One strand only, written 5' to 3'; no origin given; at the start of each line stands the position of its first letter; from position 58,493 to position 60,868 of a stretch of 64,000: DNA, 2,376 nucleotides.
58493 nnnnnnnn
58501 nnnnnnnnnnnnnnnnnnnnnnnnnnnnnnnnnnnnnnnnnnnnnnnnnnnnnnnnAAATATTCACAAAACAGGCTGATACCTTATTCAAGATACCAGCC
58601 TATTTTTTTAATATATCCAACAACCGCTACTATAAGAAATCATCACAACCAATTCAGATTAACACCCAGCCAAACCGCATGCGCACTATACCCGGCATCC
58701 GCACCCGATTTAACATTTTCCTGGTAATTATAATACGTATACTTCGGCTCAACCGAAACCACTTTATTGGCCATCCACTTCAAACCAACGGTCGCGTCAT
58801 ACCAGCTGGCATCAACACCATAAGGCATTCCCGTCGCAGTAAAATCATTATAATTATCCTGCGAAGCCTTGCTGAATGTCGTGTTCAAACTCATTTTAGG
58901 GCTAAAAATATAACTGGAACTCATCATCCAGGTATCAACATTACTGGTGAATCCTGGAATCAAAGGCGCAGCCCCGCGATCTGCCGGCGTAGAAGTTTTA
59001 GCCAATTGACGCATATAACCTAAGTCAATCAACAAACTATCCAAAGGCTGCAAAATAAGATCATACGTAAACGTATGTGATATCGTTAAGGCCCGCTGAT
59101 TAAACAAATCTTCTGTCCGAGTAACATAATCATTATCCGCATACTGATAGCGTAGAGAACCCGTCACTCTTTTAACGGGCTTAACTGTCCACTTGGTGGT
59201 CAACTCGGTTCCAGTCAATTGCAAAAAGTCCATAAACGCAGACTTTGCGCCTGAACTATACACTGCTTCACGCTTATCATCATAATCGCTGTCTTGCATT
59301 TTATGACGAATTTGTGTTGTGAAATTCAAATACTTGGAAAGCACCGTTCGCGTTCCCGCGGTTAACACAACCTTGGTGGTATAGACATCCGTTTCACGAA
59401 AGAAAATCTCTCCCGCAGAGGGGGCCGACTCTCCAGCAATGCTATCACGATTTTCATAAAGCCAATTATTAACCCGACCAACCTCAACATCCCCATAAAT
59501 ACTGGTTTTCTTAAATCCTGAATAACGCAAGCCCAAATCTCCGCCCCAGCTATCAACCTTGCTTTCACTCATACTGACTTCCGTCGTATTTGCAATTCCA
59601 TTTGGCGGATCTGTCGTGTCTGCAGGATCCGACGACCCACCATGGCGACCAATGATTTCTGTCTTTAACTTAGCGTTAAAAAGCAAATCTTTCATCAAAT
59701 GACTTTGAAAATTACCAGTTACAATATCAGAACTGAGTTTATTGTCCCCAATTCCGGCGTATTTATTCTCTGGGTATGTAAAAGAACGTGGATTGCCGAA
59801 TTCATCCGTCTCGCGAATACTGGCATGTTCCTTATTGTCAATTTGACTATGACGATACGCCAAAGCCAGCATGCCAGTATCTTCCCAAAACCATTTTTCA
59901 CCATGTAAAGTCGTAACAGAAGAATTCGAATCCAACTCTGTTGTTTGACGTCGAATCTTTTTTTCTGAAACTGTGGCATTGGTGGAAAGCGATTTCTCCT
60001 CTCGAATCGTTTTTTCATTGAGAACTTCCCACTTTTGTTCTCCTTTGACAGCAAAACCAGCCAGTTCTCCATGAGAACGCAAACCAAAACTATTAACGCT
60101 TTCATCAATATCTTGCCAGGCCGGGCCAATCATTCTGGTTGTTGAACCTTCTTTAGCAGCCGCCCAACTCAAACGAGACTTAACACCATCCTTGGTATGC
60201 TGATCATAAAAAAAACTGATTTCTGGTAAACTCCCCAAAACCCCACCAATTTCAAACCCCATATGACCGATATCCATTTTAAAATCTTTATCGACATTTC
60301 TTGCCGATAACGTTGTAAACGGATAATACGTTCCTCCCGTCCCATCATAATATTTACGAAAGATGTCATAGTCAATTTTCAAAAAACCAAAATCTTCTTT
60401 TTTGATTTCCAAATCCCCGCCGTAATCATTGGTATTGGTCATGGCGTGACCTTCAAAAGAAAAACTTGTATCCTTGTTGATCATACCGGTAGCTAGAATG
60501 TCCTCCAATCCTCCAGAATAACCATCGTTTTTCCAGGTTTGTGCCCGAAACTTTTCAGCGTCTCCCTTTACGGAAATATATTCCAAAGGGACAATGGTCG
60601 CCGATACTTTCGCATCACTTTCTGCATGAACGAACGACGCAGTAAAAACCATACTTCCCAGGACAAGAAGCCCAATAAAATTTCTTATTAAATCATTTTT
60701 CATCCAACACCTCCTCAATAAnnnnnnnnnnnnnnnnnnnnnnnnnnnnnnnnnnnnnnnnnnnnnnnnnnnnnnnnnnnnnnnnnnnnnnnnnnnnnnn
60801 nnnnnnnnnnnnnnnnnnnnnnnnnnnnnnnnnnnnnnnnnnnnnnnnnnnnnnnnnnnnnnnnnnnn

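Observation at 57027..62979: hemA-linked porin-cytochrome module: candidate complete inner-to-outer-membrane extracellular electron transfer conduit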

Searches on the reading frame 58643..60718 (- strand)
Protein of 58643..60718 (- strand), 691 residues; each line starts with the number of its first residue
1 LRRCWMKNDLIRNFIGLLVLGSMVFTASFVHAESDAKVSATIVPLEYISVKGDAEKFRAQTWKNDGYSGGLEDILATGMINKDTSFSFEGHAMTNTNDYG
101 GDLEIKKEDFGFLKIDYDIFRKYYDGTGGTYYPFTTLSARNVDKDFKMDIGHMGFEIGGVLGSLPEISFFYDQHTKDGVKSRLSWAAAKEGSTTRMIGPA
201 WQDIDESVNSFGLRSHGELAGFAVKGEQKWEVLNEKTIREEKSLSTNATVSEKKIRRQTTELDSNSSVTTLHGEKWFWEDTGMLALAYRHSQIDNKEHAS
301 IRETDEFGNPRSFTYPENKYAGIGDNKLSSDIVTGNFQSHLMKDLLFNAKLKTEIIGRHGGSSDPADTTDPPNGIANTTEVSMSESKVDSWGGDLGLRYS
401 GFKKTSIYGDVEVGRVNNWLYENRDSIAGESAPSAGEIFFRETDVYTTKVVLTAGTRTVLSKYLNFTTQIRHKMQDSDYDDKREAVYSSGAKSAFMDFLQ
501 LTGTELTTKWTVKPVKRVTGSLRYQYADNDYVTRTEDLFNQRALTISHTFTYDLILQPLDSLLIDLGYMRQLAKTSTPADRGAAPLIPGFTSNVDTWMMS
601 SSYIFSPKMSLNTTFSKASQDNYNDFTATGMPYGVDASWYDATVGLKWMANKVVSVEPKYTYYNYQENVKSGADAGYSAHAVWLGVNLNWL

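Call 3: search_protein_families(library=pfam, proteins=[window:58643-60718:-], max_evalue=0.01)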
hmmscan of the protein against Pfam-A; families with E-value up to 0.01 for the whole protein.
window:58643-60718:- (691 aa): 0 families

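Call 4: search_protein_families(library=ncbifam, proteins=[window:58643-60718:-], max_evalue=0.01)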
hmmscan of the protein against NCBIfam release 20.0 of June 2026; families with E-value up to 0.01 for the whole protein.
window:58643-60718:- (691 aa): 0 families

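Call 6: find_homologous_proteins(query=window:58643-60703:-)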
Query window:58643-60703:- (686 aa): 40 proteins with E <= 0.001 among 8000 candidates.
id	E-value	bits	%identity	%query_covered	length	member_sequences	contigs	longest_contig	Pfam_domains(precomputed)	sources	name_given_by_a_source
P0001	0.0e+0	1461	92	100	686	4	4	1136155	-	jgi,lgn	jgi:hypothetical protein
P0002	0.0e+0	1205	77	100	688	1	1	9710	-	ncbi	-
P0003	0.0e+0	1140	71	100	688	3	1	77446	-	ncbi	-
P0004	0.0e+0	1036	65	100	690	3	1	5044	-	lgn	-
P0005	2.3e-245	834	55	99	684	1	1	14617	-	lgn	-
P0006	9.1e-164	565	41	100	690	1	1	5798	-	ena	-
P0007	7.5e-159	549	42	99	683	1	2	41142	-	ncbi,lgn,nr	ncbi:MAG: hypothetical protein Q8Q08_10280 [Candidatus Omnitrophota bacterium]|nr:hypothetical prote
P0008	2.6e-156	540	39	98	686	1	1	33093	-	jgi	jgi:hypothetical protein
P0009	3.1e-156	540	38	100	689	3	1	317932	-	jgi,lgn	-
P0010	1.9e-155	537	40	99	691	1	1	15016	-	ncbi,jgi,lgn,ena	-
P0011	1.7e-154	534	40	98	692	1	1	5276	-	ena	-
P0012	2.6e-154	534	40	99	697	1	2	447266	-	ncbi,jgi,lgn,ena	-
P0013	3.2e-153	530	39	99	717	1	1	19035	-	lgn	-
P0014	3.3e-150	520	39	99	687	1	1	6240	-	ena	-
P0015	1.9e-148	514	39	97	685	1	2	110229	-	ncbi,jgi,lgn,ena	-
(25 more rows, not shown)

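Call 10: find_related_loci(query=A1, collection=genome_contigs, flank=8000)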
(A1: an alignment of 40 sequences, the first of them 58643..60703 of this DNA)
Query A1 (686 aa) in genome_contigs; peptide patterns used: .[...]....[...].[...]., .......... (x = any residue, [..] = any of these).
145 stretches matched a pattern; 90 encode a relative of the query (tblastn E <= 1e-3); the best 80 are kept; 80 distinct loci.
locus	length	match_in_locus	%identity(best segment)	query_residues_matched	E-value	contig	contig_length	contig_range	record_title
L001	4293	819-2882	72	1-686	0e+0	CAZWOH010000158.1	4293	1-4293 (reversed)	MAG TPA_asm: uncultured Planctomycetales bacterium isolate binchicken_co346_31 genome assembly, contig: NODE_7646_length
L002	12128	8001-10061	66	1-686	0e+0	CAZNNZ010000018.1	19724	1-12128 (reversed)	MAG TPA_asm: uncultured Planctomycetales bacterium isolate SRP278252_co2_854 genome assembly, contig: NODE_5609_length_1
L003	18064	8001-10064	71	1-686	0e+0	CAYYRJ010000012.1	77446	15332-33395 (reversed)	MAG TPA_asm: uncultured Planctomycetales bacterium isolate SRP278252_co1_150 genome assembly, contig: NODE_367_length_77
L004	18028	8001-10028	44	12-685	0e+0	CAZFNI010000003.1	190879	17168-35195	MAG TPA_asm: uncultured Planctomycetales bacterium isolate SRP342105_co1_465 genome assembly, contig: NODE_73_length_190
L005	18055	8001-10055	43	2-685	0e+0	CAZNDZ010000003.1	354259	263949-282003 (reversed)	MAG TPA_asm: uncultured Planctomycetales bacterium isolate SRP219642_co4_309 genome assembly, contig: NODE_10_length_354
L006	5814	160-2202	42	5-685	7e-179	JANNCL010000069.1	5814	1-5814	MAG: Candidatus Omnitrophota bacterium isolate OTE_78_metabat_191 OTE_78_k141_3725230, whole genome shotgun sequence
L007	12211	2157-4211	40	6-685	8e-163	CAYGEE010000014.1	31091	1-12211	MAG TPA_asm: uncultured Planctomycetales bacterium isolate ERP113451_co3_410 genome assembly, contig: NODE_984_length_31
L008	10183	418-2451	40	10-685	1e-162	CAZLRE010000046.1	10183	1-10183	MAG TPA_asm: uncultured Planctomycetales bacterium isolate binchicken_co16_163 genome assembly, contig: NODE_10965_lengt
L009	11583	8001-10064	39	1-685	2e-160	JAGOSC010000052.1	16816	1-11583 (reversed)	MAG: Candidatus Omnitrophota bacterium isolate Gw_Eff_bin_307 Gw_Eff_7458_length_16816_cov_5.391096, whole genome shotgu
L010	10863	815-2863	39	5-686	1e-158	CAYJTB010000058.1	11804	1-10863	MAG TPA_asm: uncultured bacterium isolate ERP125453_co1_402 genome assembly, contig: NODE_6161_length_11804_cov_9.316282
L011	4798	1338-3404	38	5-685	3e-154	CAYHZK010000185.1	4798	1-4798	MAG TPA_asm: uncultured Planctomycetales bacterium isolate ERP119705_co15_651 genome assembly, contig: NODE_24219_length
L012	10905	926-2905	38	29-681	4e-148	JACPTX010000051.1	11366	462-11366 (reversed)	MAG: Candidatus Omnitrophota bacterium isolate NC_groundwater_743_Ag_S-0.65um_67_24 S37_SO-6_scaffold_554186, whole geno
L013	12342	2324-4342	37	10-681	2e-146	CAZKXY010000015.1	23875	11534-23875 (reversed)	MAG TPA_asm: uncultured Planctomycetales bacterium isolate binchicken_co21_270 genome assembly, contig: NODE_985_length_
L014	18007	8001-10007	38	14-679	4e-146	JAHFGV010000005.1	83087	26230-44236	MAG: Candidatus Omnitrophota bacterium isolate nzgw323 NODE_169_length_83088_cov_7.321308, whole genome shotgun sequence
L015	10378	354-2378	37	7-679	1e-142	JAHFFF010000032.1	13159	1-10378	MAG: Candidatus Omnitrophota bacterium isolate nzgw286 NODE_3086_length_13160_cov_5.144643, whole genome shotgun sequenc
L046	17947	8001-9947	28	32-685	2e-78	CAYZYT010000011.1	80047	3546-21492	MAG TPA_asm: uncultured bacterium isolate SRP272421_co2_334 genome assembly, contig: NODE_383_length_80047_cov_13.305368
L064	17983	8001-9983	37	28-685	2e-126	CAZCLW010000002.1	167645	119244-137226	MAG TPA_asm: uncultured Planctomycetales bacterium isolate SRP239054_co1_195 genome assembly, contig: NODE_50_length_167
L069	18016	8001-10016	25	14-685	1e-45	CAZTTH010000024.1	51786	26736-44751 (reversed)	MAG TPA_asm: uncultured Lentisphaerales bacterium isolate SRP237561_co1_66 genome assembly, contig: NODE_866_length_5178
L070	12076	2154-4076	25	33-683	5e-45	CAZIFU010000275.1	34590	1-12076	MAG TPA_asm: uncultured Verrucomicrobiota bacterium isolate binchicken_co165_100 genome assembly, contig: k141_269893, w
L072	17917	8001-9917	24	26-683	8e-40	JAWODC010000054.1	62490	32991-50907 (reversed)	MAG: Desulfobacterales bacterium isolate BLK5-2.bin.101 k191_2163204, whole genome shotgun sequence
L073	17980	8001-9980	24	27-685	1e-38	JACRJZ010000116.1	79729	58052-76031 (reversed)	MAG: Verrucomicrobia bacterium isolate NC_groundwater_1842_Pr3_B-0.1um_64_53 SR-2_scaffold_141_2425061, whole genome sho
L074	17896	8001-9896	25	45-678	8e-39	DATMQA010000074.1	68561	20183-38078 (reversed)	MAG TPA_asm: Candidatus Binatia bacterium isolate SMAG_U12916 k141_1450582, whole genome shotgun sequence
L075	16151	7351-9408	32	1-685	2e-97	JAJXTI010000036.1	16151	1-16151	MAG: bacterium isolate BP4.bin41 NODE_4287_length_16151_cov_1.433849, whole genome shotgun sequence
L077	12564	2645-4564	24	40-685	1e-33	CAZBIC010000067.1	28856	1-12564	MAG TPA_asm: uncultured Bifidobacterium sp. isolate SRP302895_co1_406 genome assembly, contig: NODE_2879_length_28856_co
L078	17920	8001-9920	24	40-685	3e-33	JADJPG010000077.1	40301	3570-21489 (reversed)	MAG: Verrucomicrobia bacterium isolate Fred_18-Q3-R57-64_BATAC.349 tig00049567-10-401420, whole genome shotgun sequence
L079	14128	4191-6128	23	31-685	3e-33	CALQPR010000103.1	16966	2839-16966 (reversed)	MAG: Pedosphaera parvula Ellin514 isolate HRS-HS6-bin-38 genome assembly, contig: HRS-HS6-C1525, whole genome shotgun se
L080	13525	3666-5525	24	45-678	2e-32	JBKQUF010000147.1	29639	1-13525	MAG: Limisphaerales bacterium isolate SEr2D2E2F__bin_123 SEr2D2E2F_000000155039, whole genome shotgun sequence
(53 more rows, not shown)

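Call 18: search_solved_structures(query=A1, max_evalue=10, show_alignments=2)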
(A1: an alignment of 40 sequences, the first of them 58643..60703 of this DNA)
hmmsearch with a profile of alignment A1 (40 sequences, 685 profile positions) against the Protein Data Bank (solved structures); distinct sequences matched with E-value up to 10: 0.

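Call 21: predict_structure(alignment_id=A1)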
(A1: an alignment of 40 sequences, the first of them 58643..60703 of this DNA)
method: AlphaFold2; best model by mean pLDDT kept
length: 686 residues; sequences in the alignment: 40
mean_pLDDT: 88.0   pTM: 0.77
mean pLDDT of the five models: 88.0, 87.2, 86.1, 85.7, 85.1
residues with pLDDT >= 90: 432; 70-90: 175; 50-70: 59; < 50: 20
segments of 3 or more residues with pLDDT < 50: 1-3, 17-28, 576-580
pLDDT, mean of each block of 10 residues (from residue 1): 58 54 43 86 91 88 90 90 90 92 91 92 67 70 95 84 96 86 84 87 97 90 98 92 88 96 97 90 98 95 89 92 97 91 97 96 92 94 97 93 97 94 91 89 97 93 97 89 61 93 95 95 93 85 97 95 95 58 79 96 95 82 61 93 90 95 73 92 79
secondary structure, 60 per line:
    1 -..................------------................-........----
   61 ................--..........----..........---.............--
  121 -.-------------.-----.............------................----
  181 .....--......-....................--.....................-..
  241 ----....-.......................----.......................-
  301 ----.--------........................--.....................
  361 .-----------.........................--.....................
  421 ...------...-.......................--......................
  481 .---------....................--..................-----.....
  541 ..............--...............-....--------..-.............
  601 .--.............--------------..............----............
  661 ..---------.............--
elements in order (helices of 4 or more, strands of 3 or more residues): H2-19 E32-47 H49-56 E61-76 E79-88 E93-102 E106-118 E142-154 E161-176 E181-185 E188-193 E195-214 E217-237 H245-248 E250-272 E277-299 E314-337 E340-361 E373-397 E400-423 E434-456 E459-481 E491-510 E513-530 E536-554 E557-571 H573-576 E588-601 E604-616 E631-644 E649-662 E672-684

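Call 39: search_protein_families(library=pfam, proteins=[window:58643-60703:-, L069:7893-10031:+, L070:1680-4088:+, L072:7920-9926:+, L073:7458-9986:+, L074:7518-9923:+, L077:1907-4570:+, L078:7437-9926:+, L079:3522-6134:+, L080:3024-5552:+], max_evalue=10)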
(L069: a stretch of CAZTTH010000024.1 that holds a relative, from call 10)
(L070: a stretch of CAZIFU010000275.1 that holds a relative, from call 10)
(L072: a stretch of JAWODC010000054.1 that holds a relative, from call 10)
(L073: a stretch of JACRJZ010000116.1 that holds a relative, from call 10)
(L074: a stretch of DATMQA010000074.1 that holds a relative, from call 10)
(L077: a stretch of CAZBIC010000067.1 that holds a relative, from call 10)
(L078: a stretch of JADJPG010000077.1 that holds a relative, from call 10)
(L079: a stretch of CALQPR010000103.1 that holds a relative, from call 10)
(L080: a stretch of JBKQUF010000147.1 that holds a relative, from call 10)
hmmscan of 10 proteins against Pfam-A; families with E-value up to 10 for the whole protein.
window:58643-60703:- (686 aa): 1 family
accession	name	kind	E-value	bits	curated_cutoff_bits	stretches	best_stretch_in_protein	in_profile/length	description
PF05392.16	COX7B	-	0.33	11.1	27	1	465-514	24-73/79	Cytochrome C oxidase chain VIIB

L069:7893-10031:+ (712 aa): 0 families

L070:1680-4088:+ (802 aa): 4 families
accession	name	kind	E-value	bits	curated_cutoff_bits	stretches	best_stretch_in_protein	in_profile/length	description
PF07635.16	PSCyt1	-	1.3e-13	51.7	22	1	65-122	1-58/59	Planctomycete cytochrome C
PF22297.1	PccH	-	0.0041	17.6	24.4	1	53-84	2-34/133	PccH Cytochrome c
PF13442.11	Cytochrome_CBB3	-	0.018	15.8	27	1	57-140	6-68/68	Cytochrome C oxidase, cbb3-type, subunit III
PF14376.11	Haem_bd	-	0.28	11.6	27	1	36-72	13-49/133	Haem-binding domain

L072:7920-9926:+ (668 aa): 1 family
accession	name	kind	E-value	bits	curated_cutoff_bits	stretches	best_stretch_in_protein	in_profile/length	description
PF13505.12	OMP_b-brl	-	0.67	10.5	28.7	1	528-664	43-171/175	Outer membrane protein beta-barrel domain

L073:7458-9986:+ (842 aa): 1 family
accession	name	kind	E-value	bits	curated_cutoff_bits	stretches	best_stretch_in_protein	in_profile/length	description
PF07635.16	PSCyt1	-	8e-15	55.6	22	1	96-154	1-59/59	Planctomycete cytochrome C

L074:7518-9923:+ (801 aa): 5 families
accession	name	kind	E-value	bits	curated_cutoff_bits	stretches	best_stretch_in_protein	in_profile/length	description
PF07635.16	PSCyt1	-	1.6e-16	61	22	1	59-117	1-59/59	Planctomycete cytochrome C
PF13442.11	Cytochrome_CBB3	-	0.022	15.5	27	1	48-134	3-68/68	Cytochrome C oxidase, cbb3-type, subunit III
PF13609.12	Porin_4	-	0.035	14.3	27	1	644-777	212-308/310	Gram-negative porin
PF14376.11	Haem_bd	-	0.043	14.2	27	1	44-67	27-50/133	Haem-binding domain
PF22297.1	PccH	-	0.16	12.5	24.4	1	47-70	2-25/133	PccH Cytochrome c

L077:1907-4570:+ (887 aa): 3 families
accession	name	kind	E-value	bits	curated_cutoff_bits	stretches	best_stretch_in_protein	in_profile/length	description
PF07635.16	PSCyt1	-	1.4e-13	51.6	22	1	149-207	1-59/59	Planctomycete cytochrome C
PF13442.11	Cytochrome_CBB3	-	0.014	16.2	27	1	138-224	3-68/68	Cytochrome C oxidase, cbb3-type, subunit III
PF22297.1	PccH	-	0.074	13.6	24.4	1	137-160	2-25/133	PccH Cytochrome c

L078:7437-9926:+ (829 aa): 3 families
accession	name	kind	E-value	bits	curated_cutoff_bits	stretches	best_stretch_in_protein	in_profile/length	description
PF07635.16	PSCyt1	-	2.5e-15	57.3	22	1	91-149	1-59/59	Planctomycete cytochrome C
PF13442.11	Cytochrome_CBB3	-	0.018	15.8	27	1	80-166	3-68/68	Cytochrome C oxidase, cbb3-type, subunit III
PF22297.1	PccH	-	0.14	12.6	24.4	1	79-101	2-24/133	PccH Cytochrome c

L079:3522-6134:+ (870 aa): 3 families
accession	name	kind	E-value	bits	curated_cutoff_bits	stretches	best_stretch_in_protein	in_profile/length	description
PF07635.16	PSCyt1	-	6e-14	52.8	22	1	132-190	1-59/59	Planctomycete cytochrome C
PF22297.1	PccH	-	0.0073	16.8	24.4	1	120-148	2-31/133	PccH Cytochrome c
PF13442.11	Cytochrome_CBB3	-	0.02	15.7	27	1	122-207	4-68/68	Cytochrome C oxidase, cbb3-type, subunit III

L080:3024-5552:+ (842 aa): 3 families
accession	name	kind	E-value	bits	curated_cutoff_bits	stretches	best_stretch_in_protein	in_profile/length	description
PF07635.16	PSCyt1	-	1.5e-18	67.6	22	1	112-168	1-57/59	Planctomycete cytochrome C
PF22297.1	PccH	-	0.0025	18.3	24.4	1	100-160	2-57/133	PccH Cytochrome c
PF13442.11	Cytochrome_CBB3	-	0.016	15.9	27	1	101-187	3-68/68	Cytochrome C oxidase, cbb3-type, subunit III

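Call 40: search_protein_families(library=ncbifam, proteins=[window:58643-60703:-, L069:7893-10031:+, L070:1680-4088:+, L072:7920-9926:+, L073:7458-9986:+, L074:7518-9923:+, L077:1907-4570:+, L078:7437-9926:+, L079:3522-6134:+, L080:3024-5552:+], max_evalue=10)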
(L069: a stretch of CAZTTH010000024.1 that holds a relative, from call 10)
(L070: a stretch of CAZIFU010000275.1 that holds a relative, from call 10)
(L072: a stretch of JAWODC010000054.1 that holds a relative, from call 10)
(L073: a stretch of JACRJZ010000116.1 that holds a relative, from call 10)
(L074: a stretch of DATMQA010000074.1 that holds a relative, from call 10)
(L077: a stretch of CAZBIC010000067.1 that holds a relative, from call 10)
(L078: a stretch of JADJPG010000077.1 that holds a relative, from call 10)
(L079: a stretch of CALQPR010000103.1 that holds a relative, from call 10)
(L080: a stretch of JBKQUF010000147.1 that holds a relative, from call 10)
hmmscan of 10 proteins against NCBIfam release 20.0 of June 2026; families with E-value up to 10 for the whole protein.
window:58643-60703:- (686 aa): 0 families

L069:7893-10031:+ (712 aa): 0 families

L070:1680-4088:+ (802 aa): 2 families
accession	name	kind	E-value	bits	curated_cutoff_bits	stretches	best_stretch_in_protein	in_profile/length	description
TIGR03806.1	chp_HNE_0200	subfamily_domain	0.0016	17.7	313.3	1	84-142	254-313/314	SO2930 family diheme c-type cytochrome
NF052339.1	hydrazine_alpha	equivalog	0.0041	15.1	800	1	48-74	665-691/804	hydrazine synthase subunit alpha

L072:7920-9926:+ (668 aa): 1 family
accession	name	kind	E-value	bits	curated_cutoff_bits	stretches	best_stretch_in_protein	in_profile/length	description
NF041027.1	GSU2204_Se_pt_1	equivalog_domain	0.026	13.3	350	1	571-642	378-447/580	GSU2204 family CXXCH-containing (seleno)protein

L073:7458-9986:+ (842 aa): 0 families

L074:7518-9923:+ (801 aa): 3 families
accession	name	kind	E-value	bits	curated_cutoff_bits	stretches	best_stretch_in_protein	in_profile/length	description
NF041027.1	GSU2204_Se_pt_1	equivalog_domain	0.00028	19.8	350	2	431-729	306-565/580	GSU2204 family CXXCH-containing (seleno)protein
TIGR03806.1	chp_HNE_0200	subfamily_domain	0.00072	18.8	313.3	1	54-136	216-313/314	SO2930 family diheme c-type cytochrome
NF052339.1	hydrazine_alpha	equivalog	0.025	12.5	800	1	44-68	667-691/804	hydrazine synthase subunit alpha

L077:1907-4570:+ (887 aa): 2 families
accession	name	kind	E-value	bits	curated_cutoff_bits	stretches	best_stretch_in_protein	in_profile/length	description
NF041027.1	GSU2204_Se_pt_1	equivalog_domain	0.017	13.9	350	1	629-774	369-490/580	GSU2204 family CXXCH-containing (seleno)protein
NF052339.1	hydrazine_alpha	equivalog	0.021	12.7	800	1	134-160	667-693/804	hydrazine synthase subunit alpha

L078:7437-9926:+ (829 aa): 2 families
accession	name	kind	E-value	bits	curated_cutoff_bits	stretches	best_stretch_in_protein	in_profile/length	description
NF052339.1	hydrazine_alpha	equivalog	0.00014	19.9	800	1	73-100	664-691/804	hydrazine synthase subunit alpha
NF041027.1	GSU2204_Se_pt_1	equivalog_domain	0.0032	16.3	350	1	571-716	369-490/580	GSU2204 family CXXCH-containing (seleno)protein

L079:3522-6134:+ (870 aa): 2 families
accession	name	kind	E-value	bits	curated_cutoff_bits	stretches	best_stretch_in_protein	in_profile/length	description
NF052339.1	hydrazine_alpha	equivalog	0.0022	16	800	1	115-141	665-691/804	hydrazine synthase subunit alpha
NF041027.1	GSU2204_Se_pt_1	equivalog_domain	0.019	13.7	350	2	607-706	364-450/580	GSU2204 family CXXCH-containing (seleno)protein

L080:3024-5552:+ (842 aa): 2 families
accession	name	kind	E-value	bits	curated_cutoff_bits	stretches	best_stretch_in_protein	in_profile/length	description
TIGR03806.1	chp_HNE_0200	subfamily_domain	4.1e-05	22.9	313.3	1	106-189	215-313/314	SO2930 family diheme c-type cytochrome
NF052339.1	hydrazine_alpha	equivalog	0.011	13.7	800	1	94-121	664-691/804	hydrazine synthase subunit alpha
